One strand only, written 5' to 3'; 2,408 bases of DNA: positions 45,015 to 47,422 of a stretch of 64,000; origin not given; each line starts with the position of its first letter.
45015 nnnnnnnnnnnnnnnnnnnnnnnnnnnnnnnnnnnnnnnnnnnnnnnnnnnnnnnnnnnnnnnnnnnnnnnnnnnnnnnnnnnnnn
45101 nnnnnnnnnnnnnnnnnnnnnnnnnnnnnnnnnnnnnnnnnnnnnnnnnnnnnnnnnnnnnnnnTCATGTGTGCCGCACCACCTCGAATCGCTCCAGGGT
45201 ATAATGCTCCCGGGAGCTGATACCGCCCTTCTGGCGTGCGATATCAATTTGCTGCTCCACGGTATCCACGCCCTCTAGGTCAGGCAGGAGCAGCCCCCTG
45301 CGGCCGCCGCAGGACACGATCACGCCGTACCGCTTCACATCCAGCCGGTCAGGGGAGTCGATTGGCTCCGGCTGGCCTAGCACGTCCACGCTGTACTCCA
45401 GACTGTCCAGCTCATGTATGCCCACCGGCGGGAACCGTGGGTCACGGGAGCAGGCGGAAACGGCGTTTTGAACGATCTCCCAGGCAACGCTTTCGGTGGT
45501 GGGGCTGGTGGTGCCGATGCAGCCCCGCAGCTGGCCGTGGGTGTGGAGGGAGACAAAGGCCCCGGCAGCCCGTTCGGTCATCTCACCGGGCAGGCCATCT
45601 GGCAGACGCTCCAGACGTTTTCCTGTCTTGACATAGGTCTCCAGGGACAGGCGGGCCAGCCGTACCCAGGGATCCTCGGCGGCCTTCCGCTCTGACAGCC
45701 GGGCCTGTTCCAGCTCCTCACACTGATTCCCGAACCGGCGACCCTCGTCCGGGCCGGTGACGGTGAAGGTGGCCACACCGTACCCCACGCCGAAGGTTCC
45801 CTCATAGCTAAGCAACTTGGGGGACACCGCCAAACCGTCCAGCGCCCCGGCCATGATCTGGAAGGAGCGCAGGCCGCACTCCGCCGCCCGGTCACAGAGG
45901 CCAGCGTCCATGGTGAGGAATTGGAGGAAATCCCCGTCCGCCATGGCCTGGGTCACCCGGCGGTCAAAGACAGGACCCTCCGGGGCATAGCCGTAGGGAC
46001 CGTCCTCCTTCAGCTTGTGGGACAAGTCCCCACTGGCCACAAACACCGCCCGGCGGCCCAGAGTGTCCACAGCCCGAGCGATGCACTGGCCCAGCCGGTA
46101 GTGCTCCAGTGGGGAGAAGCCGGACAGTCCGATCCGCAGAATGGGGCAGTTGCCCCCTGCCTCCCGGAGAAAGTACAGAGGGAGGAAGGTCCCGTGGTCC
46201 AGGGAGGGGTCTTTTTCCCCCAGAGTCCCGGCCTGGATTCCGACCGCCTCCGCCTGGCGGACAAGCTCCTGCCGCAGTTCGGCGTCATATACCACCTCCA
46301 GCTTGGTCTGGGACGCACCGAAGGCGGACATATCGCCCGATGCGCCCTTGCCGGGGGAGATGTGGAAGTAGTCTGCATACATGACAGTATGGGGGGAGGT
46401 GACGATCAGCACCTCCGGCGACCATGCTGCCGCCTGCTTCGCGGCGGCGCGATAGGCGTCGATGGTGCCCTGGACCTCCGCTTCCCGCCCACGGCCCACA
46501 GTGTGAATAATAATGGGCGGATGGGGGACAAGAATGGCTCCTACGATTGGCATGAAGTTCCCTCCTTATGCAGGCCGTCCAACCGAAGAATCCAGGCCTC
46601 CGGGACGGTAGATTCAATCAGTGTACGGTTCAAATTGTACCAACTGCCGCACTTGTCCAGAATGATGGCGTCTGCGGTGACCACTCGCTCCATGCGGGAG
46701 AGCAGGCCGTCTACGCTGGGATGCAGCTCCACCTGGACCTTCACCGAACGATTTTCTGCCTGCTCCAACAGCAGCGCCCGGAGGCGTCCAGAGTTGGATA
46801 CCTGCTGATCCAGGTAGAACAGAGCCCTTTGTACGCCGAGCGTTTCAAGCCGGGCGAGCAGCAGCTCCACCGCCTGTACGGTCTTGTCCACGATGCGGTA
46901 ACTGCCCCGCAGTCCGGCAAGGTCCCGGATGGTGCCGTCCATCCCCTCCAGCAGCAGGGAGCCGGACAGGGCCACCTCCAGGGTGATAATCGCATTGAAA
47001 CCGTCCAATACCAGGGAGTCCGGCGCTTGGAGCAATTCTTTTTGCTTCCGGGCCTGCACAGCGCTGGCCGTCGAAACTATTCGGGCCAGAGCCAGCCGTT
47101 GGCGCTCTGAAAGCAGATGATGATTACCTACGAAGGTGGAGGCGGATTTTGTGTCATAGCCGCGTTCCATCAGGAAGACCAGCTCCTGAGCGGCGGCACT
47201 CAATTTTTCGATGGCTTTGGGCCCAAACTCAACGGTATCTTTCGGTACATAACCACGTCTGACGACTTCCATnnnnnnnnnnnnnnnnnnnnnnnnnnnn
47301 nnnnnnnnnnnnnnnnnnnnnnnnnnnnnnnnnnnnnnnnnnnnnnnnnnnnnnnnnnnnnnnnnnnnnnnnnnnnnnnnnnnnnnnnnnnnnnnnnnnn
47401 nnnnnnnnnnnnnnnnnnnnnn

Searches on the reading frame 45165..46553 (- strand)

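Call 19: search_protein_families(library=pfam, proteins=[window:45165-46553:-], max_evalue=0.001)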
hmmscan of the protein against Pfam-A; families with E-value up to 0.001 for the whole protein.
window:45165-46553:- (462 aa): 2 families
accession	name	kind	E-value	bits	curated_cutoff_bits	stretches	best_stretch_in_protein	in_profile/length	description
PF01871.22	AMMECR1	-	6.6e-43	146.6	25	1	297-459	1-166/168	AMMECR1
PF02900.23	LigB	-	1.1e-41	143.1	26.3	1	6-260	2-268/269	Catalytic LigB subunit of aromatic ring-opening dioxygenase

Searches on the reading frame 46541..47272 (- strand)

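Call 19: search_protein_families(library=pfam, proteins=[window:46541-47272:-], max_evalue=0.001)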
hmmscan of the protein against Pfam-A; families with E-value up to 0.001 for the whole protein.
window:46541-47272:- (243 aa): 2 families
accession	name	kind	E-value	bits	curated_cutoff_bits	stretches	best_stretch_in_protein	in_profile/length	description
PF18481.7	DUF5616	-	3.9e-47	160.5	27.6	1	86-216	8-139/140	Domain of unknown function (DUF5616)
PF04256.18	DUF434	-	4.2e-20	71.6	27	1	23-78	1-56/56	Protein of unknown function (DUF434)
